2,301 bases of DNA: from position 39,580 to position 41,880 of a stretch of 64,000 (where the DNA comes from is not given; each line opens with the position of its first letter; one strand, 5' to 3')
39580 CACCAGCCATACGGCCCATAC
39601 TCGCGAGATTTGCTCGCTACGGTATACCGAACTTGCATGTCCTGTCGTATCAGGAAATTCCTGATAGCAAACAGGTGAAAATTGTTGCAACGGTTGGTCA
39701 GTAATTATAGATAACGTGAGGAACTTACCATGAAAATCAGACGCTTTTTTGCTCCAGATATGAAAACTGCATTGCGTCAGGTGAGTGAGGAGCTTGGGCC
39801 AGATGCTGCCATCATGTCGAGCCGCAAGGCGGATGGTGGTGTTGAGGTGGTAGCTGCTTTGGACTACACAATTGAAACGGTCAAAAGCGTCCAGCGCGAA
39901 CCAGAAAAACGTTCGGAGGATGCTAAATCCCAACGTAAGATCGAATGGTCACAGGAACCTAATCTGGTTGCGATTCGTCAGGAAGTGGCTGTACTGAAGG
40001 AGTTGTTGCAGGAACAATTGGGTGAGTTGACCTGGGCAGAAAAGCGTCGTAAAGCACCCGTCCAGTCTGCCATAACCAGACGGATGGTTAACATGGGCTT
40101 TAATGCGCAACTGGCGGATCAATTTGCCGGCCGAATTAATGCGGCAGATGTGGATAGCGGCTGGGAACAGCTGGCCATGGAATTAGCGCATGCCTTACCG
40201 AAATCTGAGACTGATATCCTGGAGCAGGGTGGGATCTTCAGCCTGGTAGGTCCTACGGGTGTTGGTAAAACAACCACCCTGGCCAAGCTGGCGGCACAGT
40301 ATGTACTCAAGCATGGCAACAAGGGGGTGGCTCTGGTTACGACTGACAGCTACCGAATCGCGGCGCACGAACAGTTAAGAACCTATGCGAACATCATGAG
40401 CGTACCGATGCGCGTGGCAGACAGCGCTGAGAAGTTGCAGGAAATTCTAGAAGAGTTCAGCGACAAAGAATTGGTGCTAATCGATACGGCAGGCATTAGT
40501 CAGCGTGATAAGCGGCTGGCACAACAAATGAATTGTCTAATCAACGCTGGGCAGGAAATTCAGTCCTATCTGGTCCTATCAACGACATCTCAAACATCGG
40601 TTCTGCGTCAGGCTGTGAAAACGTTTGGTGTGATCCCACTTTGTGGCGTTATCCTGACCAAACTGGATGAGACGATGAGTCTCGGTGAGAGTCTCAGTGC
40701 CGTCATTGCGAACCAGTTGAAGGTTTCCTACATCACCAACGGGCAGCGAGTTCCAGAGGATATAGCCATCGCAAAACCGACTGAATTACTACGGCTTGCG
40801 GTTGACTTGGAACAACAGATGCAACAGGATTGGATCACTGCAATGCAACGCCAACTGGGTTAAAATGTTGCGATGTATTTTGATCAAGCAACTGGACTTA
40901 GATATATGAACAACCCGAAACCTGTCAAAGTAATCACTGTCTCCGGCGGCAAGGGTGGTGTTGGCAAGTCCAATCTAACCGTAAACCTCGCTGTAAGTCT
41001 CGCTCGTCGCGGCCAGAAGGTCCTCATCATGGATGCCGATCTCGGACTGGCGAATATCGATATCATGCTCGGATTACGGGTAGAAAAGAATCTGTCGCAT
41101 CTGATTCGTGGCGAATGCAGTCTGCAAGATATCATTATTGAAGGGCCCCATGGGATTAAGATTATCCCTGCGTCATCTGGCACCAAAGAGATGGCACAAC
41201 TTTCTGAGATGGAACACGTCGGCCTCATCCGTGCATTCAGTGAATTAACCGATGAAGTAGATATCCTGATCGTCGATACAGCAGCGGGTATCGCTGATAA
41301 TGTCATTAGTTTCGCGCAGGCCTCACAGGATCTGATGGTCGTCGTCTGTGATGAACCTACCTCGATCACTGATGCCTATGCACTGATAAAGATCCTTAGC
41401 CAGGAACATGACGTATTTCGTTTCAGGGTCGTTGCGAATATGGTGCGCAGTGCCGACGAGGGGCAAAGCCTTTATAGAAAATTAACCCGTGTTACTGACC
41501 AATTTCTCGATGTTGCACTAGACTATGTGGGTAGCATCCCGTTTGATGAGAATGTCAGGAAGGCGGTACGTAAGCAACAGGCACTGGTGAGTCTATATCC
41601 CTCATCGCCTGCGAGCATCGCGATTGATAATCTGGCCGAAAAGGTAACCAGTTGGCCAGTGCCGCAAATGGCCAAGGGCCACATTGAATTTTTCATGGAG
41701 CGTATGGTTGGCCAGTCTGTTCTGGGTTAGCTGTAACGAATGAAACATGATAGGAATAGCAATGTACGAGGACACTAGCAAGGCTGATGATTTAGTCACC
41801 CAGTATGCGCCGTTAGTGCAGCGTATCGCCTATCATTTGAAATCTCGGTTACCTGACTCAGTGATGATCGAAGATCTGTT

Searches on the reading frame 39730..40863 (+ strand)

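Call 99: search_protein_families(library=pfam, proteins=[window:39730-40863:+], max_evalue=0.001)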
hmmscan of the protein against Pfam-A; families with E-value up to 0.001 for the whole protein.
window:39730-40863:+ (377 aa): 14 families
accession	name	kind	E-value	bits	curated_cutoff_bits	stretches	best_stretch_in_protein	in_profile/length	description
PF00448.28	SRP54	-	1.1e-41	143.1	22.7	1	171-355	5-192/196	SRP54-type protein, GTPase domain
PF20720.3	nSTAND3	-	9.8e-06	25.8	27.2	1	162-299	12-122/155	Novel STAND NTPase 3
PF13401.12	AAA_22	-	1e-05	26.3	27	1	166-245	4-80/130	AAA domain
PF00004.35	AAA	-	2.9e-05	24.9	21.2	1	172-296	3-118/131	ATPase family associated with various cellular activities (AAA)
PF13207.12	AAA_17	-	7.4e-05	23.5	27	1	173-289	1-114/136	AAA domain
PF00005.33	ABC_tran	-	0.00017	22.7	25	1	164-268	8-80/137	ABC transporter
PF25199.1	nSTAND_NTPase5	-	0.00019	21.7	34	1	166-247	40-123/145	Novel STAND NTPase 5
PF04851.21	ResIII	-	0.00043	20.7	22.5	1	169-260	25-114/164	Type III restriction enzyme, res subunit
PF13173.12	AAA_14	-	0.0005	20.5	27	0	169-297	4-108/129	AAA domain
PF01926.29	MMR_HSR1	-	0.00062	20.3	21.9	0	171-268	3-71/113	50S ribosome-binding GTPase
PF13521.12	AAA_28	-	0.00066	20.4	27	0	171-255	3-83/164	AAA domain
PF01656.29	CbiA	-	0.00072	19.9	25.4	0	176-347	8-115/125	CobQ/CobB/MinD/ParA nucleotide binding domain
PF13191.12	AAA_16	-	0.00084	20.3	32.6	0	166-273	23-126/167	AAA ATPase domain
PF13604.12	AAA_30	-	0.00089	19.5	27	0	164-258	14-101/191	AAA domain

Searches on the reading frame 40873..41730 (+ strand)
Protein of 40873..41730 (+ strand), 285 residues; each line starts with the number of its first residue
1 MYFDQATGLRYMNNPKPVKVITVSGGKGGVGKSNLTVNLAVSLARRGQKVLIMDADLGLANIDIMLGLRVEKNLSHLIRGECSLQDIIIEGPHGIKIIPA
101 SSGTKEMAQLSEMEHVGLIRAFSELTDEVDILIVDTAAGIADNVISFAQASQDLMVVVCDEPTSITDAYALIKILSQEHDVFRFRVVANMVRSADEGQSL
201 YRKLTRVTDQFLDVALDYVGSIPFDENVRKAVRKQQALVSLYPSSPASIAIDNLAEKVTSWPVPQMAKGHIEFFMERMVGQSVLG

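Call 99: search_protein_families(library=pfam, proteins=[window:40873-41730:+], max_evalue=0.001)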
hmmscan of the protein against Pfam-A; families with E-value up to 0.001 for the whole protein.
window:40873-41730:+ (285 aa): 8 families
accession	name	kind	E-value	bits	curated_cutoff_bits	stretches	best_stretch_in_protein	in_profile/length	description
PF10609.15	ParA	-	1.9e-23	83.6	27.1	1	19-258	4-245/246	NUBPL iron-transfer P-loop NTPase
PF01656.29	CbiA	-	4.2e-19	69.2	25.4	1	21-236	1-123/125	CobQ/CobB/MinD/ParA nucleotide binding domain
PF13614.12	AAA_31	-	1.3e-18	68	27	1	19-176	2-165/177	AAA domain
PF00142.24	Fer4_NifH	-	2e-11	44.3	25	1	26-262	7-248/271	4Fe-4S iron sulfur cluster binding proteins, NifH/frxC family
PF09140.17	MipZ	-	1.1e-10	41.8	20.7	1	20-196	2-164/262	ATPase MipZ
PF06564.18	CBP_BcsQ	-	1.7e-06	28.2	21.3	1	19-162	2-150/234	Cellulose biosynthesis protein BcsQ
PF02374.21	ArsA_ATPase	-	1e-05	25.3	24.3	1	19-56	2-38/305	Anion-transporting ATPase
PF16575.11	CLP1_P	-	0.00081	19.7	26.6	0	26-62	1-37/188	mRNA cleavage and polyadenylation factor CLP1 P-loop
